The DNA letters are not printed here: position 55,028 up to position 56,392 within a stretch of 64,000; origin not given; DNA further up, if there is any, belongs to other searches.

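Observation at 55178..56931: Stand-alone RelA/SpoT synthetase with an uncharacterised C-terminal domain, followed by DksA/TraR zinc-finger and small-ORF genes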

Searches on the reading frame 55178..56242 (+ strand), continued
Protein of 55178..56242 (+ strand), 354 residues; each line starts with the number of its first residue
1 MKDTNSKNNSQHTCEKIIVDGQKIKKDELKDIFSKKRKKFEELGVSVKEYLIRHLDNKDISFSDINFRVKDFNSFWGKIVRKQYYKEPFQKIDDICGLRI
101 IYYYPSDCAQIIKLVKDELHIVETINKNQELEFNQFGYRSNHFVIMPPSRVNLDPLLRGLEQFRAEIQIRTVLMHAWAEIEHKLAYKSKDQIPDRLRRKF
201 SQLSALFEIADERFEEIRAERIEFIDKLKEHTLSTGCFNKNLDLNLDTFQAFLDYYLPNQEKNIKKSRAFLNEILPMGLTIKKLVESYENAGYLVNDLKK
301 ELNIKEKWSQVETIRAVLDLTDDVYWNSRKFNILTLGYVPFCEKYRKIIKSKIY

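Call 21: fold_search(model_id=the predicted structure, library=pdb)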
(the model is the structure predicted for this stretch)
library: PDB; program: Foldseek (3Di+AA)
matches with E <= 10: 220; with E <= 0.001: 59
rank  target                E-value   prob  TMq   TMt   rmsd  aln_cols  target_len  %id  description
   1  2be3_A                8.5e-11  1.00  0.44  0.73   3.9       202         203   23  Structure of a GTP Pyrophosphokinase Family Protein from Streptococcus pneumoniae (released 2005-12-06)
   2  3l9d_B                1.3e-10  1.00  0.42  0.74   4.0       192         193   26  The Crystal Structure of smu.1046c from Streptococcus mutans UA159 (released 2011-01-12)
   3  5dec_B                2.7e-10  1.00  0.45  0.78   3.6       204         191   29  Crystal structure of the small alarmone synthetase 1 from Bacillus subtilis (released 2015-10-28)
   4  5ded_E                4.0e-10  1.00  0.42  0.74   4.1       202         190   28  Crystal structure of the small alarmone synthethase 1 from Bacillus subtilis bound to its product pppGpp (released 2015-10-28)
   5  5dec_A                5.9e-10  1.00  0.45  0.80   3.6       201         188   30  Crystal structure of the small alarmone synthetase 1 from Bacillus subtilis (released 2015-10-28)
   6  5dec_D                8.2e-10  1.00  0.44  0.77   3.7       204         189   30  Crystal structure of the small alarmone synthetase 1 from Bacillus subtilis (released 2015-10-28)
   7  5ded_A                8.6e-10  1.00  0.43  0.73   4.1       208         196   27  Crystal structure of the small alarmone synthethase 1 from Bacillus subtilis bound to its product pppGpp (released 2015-10-28)
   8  6fgk_D                9.1e-10  1.00  0.45  0.82   3.6       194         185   28  Crystal structure of the small alarmone synthethase 2 from Bacillus subtilis (released 2018-02-07)
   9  5ded_C                9.1e-10  1.00  0.43  0.72   4.2       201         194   28  Crystal structure of the small alarmone synthethase 1 from Bacillus subtilis bound to its product pppGpp (released 2015-10-28)
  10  5ded_F                1.1e-09  1.00  0.43  0.74   4.0       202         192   28  Crystal structure of the small alarmone synthethase 1 from Bacillus subtilis bound to its product pppGpp (released 2015-10-28)
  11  6ewz_B                1.3e-09  1.00  0.46  0.78   3.1       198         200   24  Crystal structure of RelP (SAS2) from Staphylococcus aureus bound to AMPCPP and GTP in the pre-catalytic state (released 2018-01-24)
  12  3l9d_A                1.5e-09  1.00  0.44  0.75   4.1       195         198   25  The Crystal Structure of smu.1046c from Streptococcus mutans UA159 (released 2011-01-12)
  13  5ded_H                1.7e-09  1.00  0.44  0.76   3.8       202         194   27  Crystal structure of the small alarmone synthethase 1 from Bacillus subtilis bound to its product pppGpp (released 2015-10-28)
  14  6ex0_A                2.0e-09  1.00  0.44  0.77   2.9       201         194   23  Crystal structure of RelP (SAS2) from Staphylococcus aureus bound to pppGpp in the post-catalytic state (released 2018-01-24)
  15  6fgj_A                2.6e-09  1.00  0.45  0.78   3.1       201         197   24  Crystal structure of the small alarmone synthethase 2 from Staphylococcus aureus (released 2018-02-07)
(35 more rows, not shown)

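Call 26: search_solved_structures(query=A1, max_evalue=10)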
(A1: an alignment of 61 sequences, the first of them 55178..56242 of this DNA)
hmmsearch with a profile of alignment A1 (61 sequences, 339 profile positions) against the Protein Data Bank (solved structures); distinct sequences matched with E-value up to 10: 21.
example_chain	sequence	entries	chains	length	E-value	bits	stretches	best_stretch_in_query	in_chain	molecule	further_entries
5f2v_V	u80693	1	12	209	8e-29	104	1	40-217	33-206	GTP pyrophosphokinase YjbM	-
5dec_A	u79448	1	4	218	2.1e-28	102.7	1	23-217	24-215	GTP pyrophosphokinase YjbM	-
5ded_D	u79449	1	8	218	2.2e-28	102.6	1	22-217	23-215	GTP pyrophosphokinase YjbM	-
6fgk_A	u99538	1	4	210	4.6e-28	101.5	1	46-202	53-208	GTP pyrophosphokinase YwaC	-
2be3_A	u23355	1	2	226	1e-26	97.1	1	25-208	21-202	GTP pyrophosphokinase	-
3l9d_A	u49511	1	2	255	1.2e-25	93.6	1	44-209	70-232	Putative GTP pyrophosphokinase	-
6ewz_A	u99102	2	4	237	2.9e-23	85.7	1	30-205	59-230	GTP pyrophosphokinase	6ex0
6fgj_A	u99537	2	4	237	6e-23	84.7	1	30-204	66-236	GTP pyrophosphokinase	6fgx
9erv_A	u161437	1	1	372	0.00017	24.1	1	30-161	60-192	RelA/SpoT family protein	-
7ztb_A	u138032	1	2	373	0.00017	24.1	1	30-161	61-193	RelA/SpoT family protein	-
9s6k_B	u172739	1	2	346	0.0093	18.3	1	46-161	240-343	GTP pyrophosphokinase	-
6f63_A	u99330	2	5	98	0.061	15.6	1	167-235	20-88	Synaptonemal complex protein 1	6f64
5xnx_A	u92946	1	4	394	0.099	14.9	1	29-109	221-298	Bifunctional (p)ppGpp synthase/hydrolase RelA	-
5kps_A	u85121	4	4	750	0.11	14.8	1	34-162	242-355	GTP pyrophosphokinase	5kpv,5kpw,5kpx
5l3p_z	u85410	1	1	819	0.12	14.7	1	34-162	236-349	GTP pyrophosphokinase,GTP pyrophosphokinase,GTP pyrophosphokinase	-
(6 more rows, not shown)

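Call 35: find_encoding_contigs(protein=P0010, flank=6000, max_places=2)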
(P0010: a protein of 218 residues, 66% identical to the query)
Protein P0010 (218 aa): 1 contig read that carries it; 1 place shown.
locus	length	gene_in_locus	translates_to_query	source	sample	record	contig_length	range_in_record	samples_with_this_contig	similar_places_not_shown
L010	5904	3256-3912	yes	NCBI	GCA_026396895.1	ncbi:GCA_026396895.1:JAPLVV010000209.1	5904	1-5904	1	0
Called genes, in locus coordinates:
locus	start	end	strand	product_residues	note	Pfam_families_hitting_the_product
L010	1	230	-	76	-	?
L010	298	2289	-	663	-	PF00456:Transketolase_N, PF02779:Transket_pyr, PF22613:Transketolase_C_1, PF02780:Transketolase_C (weak)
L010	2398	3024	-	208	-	-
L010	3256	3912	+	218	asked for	PF04607:RelA_SpoT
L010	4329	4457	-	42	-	-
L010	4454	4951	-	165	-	PF00834:Ribul_P_3_epim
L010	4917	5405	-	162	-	PF02502:LacAB_rpiB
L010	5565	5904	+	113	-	PF00886:Ribosomal_S16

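Call 36: find_encoding_contigs(protein=P0006, flank=6000, max_places=2)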
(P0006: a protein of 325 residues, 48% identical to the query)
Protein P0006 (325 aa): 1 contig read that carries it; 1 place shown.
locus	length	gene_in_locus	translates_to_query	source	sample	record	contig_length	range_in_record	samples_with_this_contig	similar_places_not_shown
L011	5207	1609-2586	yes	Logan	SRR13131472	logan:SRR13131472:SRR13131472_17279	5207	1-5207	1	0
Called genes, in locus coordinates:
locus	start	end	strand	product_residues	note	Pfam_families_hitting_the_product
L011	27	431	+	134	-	PF00213:OSCP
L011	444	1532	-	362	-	PF02481:DNA_processg_A, PF17782:WHD_DprA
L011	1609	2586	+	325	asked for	PF04607:RelA_SpoT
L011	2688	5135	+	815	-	PF01588:tRNA_bind, PF03483:B3_4, PF03484:B5, PF17759:tRNA_synthFbeta, PF03147:FDX-ACB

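Call 37: find_encoding_contigs(protein=P0008, flank=6000, max_places=2)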
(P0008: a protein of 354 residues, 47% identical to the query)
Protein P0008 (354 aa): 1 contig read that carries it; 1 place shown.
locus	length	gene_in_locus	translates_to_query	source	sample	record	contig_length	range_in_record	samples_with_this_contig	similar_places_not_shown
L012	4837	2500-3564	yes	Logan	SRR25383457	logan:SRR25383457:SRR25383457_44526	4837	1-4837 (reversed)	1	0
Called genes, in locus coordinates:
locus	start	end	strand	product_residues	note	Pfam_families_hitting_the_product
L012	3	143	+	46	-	?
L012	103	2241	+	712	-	PF13091:PLDc_2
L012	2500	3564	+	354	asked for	PF04607:RelA_SpoT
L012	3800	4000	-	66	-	-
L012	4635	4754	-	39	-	-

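Call 40: search_protein_families(library=phrogs, proteins=[window:55178-56242:+], max_evalue=0.01)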
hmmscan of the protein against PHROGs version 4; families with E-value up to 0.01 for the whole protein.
window:55178-56242:+ (354 aa): 4 families
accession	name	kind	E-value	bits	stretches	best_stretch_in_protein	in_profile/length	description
phrog_9640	-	unknown function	1.1e-47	164.1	1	27-253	5-233/365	-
phrog_32462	-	unknown function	4.7e-18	66.3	1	66-216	50-202/330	-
phrog_4773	-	unknown function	4.6e-10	40.1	1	45-217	52-222/353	-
phrog_2211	-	unknown function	1.9e-05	25.2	1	122-188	149-206/395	-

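Call 43: find_related_loci(query=A1, collection=genome_contigs, flank=4000)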
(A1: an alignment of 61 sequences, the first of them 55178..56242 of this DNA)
Query A1 (354 aa) in genome_contigs; peptide patterns used: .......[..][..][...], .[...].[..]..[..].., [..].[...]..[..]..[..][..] (x = any residue, [..] = any of these).
438 stretches matched a pattern; 416 encode a relative of the query (tblastn E <= 1e-3); the best 80 are kept; 80 distinct loci.
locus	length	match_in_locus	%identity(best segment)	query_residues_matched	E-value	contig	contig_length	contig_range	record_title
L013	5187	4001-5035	81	9-353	0e+0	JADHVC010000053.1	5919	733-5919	MAG: Patescibacteria group bacterium isolate BS150m-G62 BS-150m-C13119, whole genome shotgun sequence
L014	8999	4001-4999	45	17-351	3e-85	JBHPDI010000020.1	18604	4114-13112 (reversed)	Halobacteriota archaeon isolate SAG AM-311-A10 NODE_21_length_18604_cov_24.217208, whole genome shotgun sequence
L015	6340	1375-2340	39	26-346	2e-74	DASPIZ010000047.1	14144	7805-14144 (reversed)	MAG TPA_asm: Ohtaekwangia sp. isolate SMAG_U11996 k141_303539, whole genome shotgun sequence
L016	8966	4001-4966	41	12-329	4e-73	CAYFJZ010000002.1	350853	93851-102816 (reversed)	MAG TPA_asm: uncultured Candidatus Peribacteria bacterium isolate ERP019367_co2_28 genome assembly, contig: NODE_19_leng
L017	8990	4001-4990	38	24-354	4e-72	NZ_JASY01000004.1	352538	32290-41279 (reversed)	Flavobacterium chungangense LMG 26729 Contig_04, whole genome shotgun sequence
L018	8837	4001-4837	45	60-337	2e-71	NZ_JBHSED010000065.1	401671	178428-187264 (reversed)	Cohnella boryungensis strain CCUG 59598 velvet_auto_127_65, whole genome shotgun sequence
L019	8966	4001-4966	40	26-353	2e-70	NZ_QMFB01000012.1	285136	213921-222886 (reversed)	Paenibacillus contaminans strain CKOBP-6 scaffold12, whole genome shotgun sequence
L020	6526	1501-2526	39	23-352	9e-70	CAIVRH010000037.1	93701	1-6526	uncultured candidate division Zixibacteria bacterium isolate AM-sed-core3-D1_bin-832 genome assembly, contig: bin-832:37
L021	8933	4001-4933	41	24-330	2e-69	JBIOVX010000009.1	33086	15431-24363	MAG: Thermoanaerobaculia bacterium isolate MAG097 k127_1104960, whole genome shotgun sequence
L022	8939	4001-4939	41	39-346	9e-68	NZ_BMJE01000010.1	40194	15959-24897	Flavobacterium suaedae strain CGMCC 1.15461 sequence10, whole genome shotgun sequence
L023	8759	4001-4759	47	22-275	2e-66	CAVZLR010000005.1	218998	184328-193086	MAG: Marinilabiliales bacterium isolate MFD03804.bin.1.66 genome assembly, contig: contig_41070, whole genome shotgun se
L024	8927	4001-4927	40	23-326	6e-66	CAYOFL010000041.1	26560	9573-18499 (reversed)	MAG TPA_asm: uncultured Ignavibacteria bacterium isolate binchicken_co211_253 genome assembly, contig: NODE_1073_length_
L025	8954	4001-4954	41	33-347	4e-66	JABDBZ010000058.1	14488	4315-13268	MAG: Bacteroidetes bacterium isolate BWOrgHeat_Nextera84_MAG1 3300020790.a:Ga0206968_10238, whole genome shotgun sequenc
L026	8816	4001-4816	43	58-325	4e-66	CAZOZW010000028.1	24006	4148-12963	MAG TPA_asm: uncultured Candidatus Peribacteria bacterium isolate SRP063590_co1_200 genome assembly, contig: NODE_1941_l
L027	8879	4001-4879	42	32-326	6e-65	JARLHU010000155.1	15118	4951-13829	MAG: Desulfosporosinus sp. isolate MAG_BO167 MetaBAT2_Bin_167_sub_Oxic_k141_1518145, whole genome shotgun sequence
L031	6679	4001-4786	41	27-290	8e-63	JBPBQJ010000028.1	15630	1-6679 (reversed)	MAG: Janthinobacterium lividum isolate 3300037410_metabat.40 3300037410_metabat.40_Ga0393330_0001998, whole genome shotg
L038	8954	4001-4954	38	25-327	2e-61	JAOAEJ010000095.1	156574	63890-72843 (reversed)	MAG: Clostridia bacterium isolate SKW257 k141_1454033, whole genome shotgun sequence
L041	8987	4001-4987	38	20-346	9e-61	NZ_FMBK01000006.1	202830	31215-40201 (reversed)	Acinetobacter albensis strain ANC 4874, whole genome shotgun sequence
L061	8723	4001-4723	43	15-258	5e-57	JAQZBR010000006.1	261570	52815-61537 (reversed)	MAG: Bacteroidota bacterium isolate C_No_T20_C_bin.137 scaffold_21, whole genome shotgun sequence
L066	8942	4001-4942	35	33-350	2e-55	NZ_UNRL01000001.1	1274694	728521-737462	Photobacterium sp. Alg240-V54, whole genome shotgun sequence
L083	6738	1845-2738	36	22-325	8e-50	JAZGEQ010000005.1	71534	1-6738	MAG: Cellulophaga sp. isolate SCS4bin.25 SCS4bin.25_5, whole genome shotgun sequence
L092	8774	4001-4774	37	8-262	7e-48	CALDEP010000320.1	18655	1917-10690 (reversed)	MAG: uncultured Aureispira sp. isolate B3_Bin_Bin_96_1 genome assembly, contig: c_000000087351, whole genome shotgun seq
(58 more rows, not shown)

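Call 48: search_protein_families(library=pfam, alignment_id=A3, max_evalue=0.00001)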
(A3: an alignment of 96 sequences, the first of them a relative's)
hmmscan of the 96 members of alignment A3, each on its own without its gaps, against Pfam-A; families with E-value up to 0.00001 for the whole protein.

A. member 1, L014:2639-3859:+ (407 aa): 3 families
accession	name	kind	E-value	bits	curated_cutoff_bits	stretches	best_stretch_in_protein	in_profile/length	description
PF21570.3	ArgZ-like_C_2nd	-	1e-102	342.8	27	1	185-397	1-213/213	Arginine dihydrolase ArgZ-like, C-terminal, Rossmann fold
PF04455.17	Saccharop_dh_N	-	8.2e-38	129.3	23.5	1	5-103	2-100/100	LOR/SDH bifunctional enzyme conserved region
PF21571.2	ArgZ-like_C_1st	-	1.2e-30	105.7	27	1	104-184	1-84/84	Arginine dihydrolase ArgZ-like, C-terminal, first region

B. families by the number of members that match (of 96 scanned): 108 families (the first 25 are shown)
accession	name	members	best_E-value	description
PF02518.31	HATPase_c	3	2.4e-21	Histidine kinase-, DNA gyrase B-, and HSP90-like ATPase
PF00589.27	Phage_integrase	2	1.7e-24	Phage integrase family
PF00512.31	HisKA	2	5.8e-18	His Kinase A (phospho-acceptor) domain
PF13860.13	FlgD_ig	2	1.5e-08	FlgD Ig-like domain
PF18962.6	Por_Secre_tail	2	3.2e-07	Secretion system C-terminal sorting domain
PF02705.21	K_trans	1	1.5e-156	K+ potassium transporter integral membrane domain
PF04551.19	GcpE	1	1.9e-156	GcpE protein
PF09334.17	tRNA-synt_1g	1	1.6e-150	tRNA synthetases class I (M)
PF00154.27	RecA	1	2.1e-140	recA bacterial DNA recombination protein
PF02547.20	Queuosine_synth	1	1.8e-116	Queuosine biosynthesis protein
PF21570.3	ArgZ-like_C_2nd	1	1e-102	Arginine dihydrolase ArgZ-like, C-terminal, Rossmann fold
PF02786.22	CPSase_L_D2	1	2.7e-93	Carbamoyl-phosphate synthase L chain, ATP binding domain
PF25596.1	CPSase_L_D1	1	2.4e-92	Carbamoyl phosphate synthase preATP-grasp domain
PF09822.16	ABC_transp_aux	1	2.2e-80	ABC-type uncharacterized transport system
PF07992.20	Pyr_redox_2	1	6.1e-71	Pyridine nucleotide-disulphide oxidoreductase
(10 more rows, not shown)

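Call 49: search_protein_families(library=padloc, alignment_id=A3, max_evalue=0.00001)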
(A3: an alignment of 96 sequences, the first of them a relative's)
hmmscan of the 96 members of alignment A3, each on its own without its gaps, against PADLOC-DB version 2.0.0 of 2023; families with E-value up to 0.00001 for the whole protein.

A. member 1, L014:2639-3859:+ (407 aa): 0 families

B. families by the number of members that match (of 96 scanned): 34 families (the first 25 are shown)
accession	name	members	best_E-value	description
PDLC04997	PDC-S32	1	5.9e-107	-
PDLC02197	IetS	1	1.5e-92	-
PDLC04996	PDC-S32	1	2.2e-88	-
PDLC02201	IetS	1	1e-60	-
PDLC02200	IetS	1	2.4e-54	-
PDLC02202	IetS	1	1.4e-53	-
PDLC02199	IetS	1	1.1e-50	-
PDLC00731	Effector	1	2.9e-41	TIR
PDLC00732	Effector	1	6e-41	TIR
PDLC02198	IetS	1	8.8e-39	-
PDLC00729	Effector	1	4e-38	TIR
PDLC02371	PycTIR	1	1.9e-32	-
PDLC04233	IetS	1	3.5e-29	-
PDLC02960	RT-Protease_XI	1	1e-16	single gene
PDLC02959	RT-Protease_XI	1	3.4e-15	single gene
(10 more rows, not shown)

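Call 52: search_protein_families(library=pfam, proteins=[L020:432-1505:+, L031:2926-3963:+, L041:5017-5991:+, L066:2865-3842:+, L066:5182-6207:+, L083:499-1479:+, L022:2865-3851:+, L092:2786-3847:+, L038:2780-3817:+, L061:2645-3730:+], max_evalue=0.01)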
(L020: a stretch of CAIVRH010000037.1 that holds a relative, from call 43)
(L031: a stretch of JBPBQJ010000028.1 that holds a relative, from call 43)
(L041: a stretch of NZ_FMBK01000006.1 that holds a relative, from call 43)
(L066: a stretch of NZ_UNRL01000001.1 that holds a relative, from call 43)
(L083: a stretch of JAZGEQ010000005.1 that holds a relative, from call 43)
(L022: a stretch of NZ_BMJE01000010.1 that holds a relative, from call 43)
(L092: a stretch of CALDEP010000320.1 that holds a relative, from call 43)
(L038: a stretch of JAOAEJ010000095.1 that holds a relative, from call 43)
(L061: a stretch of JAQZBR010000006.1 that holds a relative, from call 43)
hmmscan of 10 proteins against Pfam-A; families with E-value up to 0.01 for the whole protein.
L020:432-1505:+ (358 aa): 1 family
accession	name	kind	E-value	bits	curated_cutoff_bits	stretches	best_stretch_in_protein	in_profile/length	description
PF04551.19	GcpE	-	1.9e-156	520.8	32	1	7-348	1-342/343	GcpE protein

L031:2926-3963:+ (346 aa): 2 families
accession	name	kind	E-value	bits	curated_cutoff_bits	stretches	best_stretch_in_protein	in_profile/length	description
PF12102.13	MrcB_N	-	2.8e-47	161.1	25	1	40-220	1-182/183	MrcB-like, N-terminal domain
PF01844.29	HNH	-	0.0065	17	21.4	0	270-327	1-46/47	HNH endonuclease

L041:5017-5991:+ (325 aa): 4 families
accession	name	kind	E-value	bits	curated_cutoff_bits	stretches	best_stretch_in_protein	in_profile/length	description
PF00753.33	Lactamase_B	-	5.6e-18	66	22.7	1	90-264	4-161/196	Metallo-beta-lactamase superfamily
PF12706.13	Lactamase_B_2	-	9.7e-06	25.8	27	1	123-254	20-144/200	Beta-lactamase superfamily domain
PF19583.5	ODP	-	2.3e-05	24.8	27.2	1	92-206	3-115/194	ODP family beta lactamase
PF16661.11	Lactamase_B_6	-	0.0069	16.2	27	0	124-257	25-166/193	Metallo-beta-lactamase superfamily domain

L066:2865-3842:+ (326 aa): 1 family
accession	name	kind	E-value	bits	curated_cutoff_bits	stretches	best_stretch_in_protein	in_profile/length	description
PF04607.23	RelA_SpoT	-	1.4e-25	90.2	27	1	42-161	1-111/113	Region found in RelA / SpoT proteins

L066:5182-6207:+ (342 aa): 2 families
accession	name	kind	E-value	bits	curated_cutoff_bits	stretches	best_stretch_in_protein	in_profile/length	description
PF24624.1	Int_N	-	4.9e-30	104.6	27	1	60-171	1-100/100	Phage integrase, N-terminal domain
PF00589.27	Phage_integrase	-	1.1e-18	68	27.1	2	285-326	128-169/172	Phage integrase family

L083:499-1479:+ (327 aa): 2 families
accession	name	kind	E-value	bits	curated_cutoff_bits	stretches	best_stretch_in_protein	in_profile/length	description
PF14253.11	AbiH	-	7.8e-31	108.5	30.9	1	5-263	2-251/260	Bacteriophage abortive infection AbiH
PF08951.15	EntA_Immun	-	0.002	18.8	22.1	1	34-100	1-70/73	Enterocin A Immunity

L022:2865-3851:+ (329 aa): 4 families
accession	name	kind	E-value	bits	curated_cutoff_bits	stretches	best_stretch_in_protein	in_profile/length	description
PF02774.23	Semialdhyde_dhC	-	3.3e-48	164.7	26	1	135-310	1-184/184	Semialdehyde dehydrogenase, dimerisation domain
PF01118.30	Semialdhyde_dh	-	1.7e-31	109.6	26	1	2-115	1-119/121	Semialdehyde dehydrogenase, NAD binding domain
PF05368.20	NmrA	-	0.0052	16.8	27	0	2-74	4-37/298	NmrA-like family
PF00056.29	Ldh_1_N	-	0.0084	16.6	27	0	1-50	1-51/141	lactate/malate dehydrogenase, NAD binding domain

L092:2786-3847:+ (354 aa): 1 family
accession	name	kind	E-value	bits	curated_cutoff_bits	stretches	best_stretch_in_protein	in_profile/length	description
PF09423.15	PhoD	-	2.7e-23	83.1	27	1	51-278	18-276/343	PhoD-like phosphatase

L038:2780-3817:+ (346 aa): 0 families

L061:2645-3730:+ (362 aa): 1 family
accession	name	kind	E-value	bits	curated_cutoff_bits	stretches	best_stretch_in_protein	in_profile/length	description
PF10137.14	CAP12-PCTIR_TIR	-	1.8e-26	92.9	24.7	1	218-338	1-118/119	CAP12/Pycsar effector protein, TIR domain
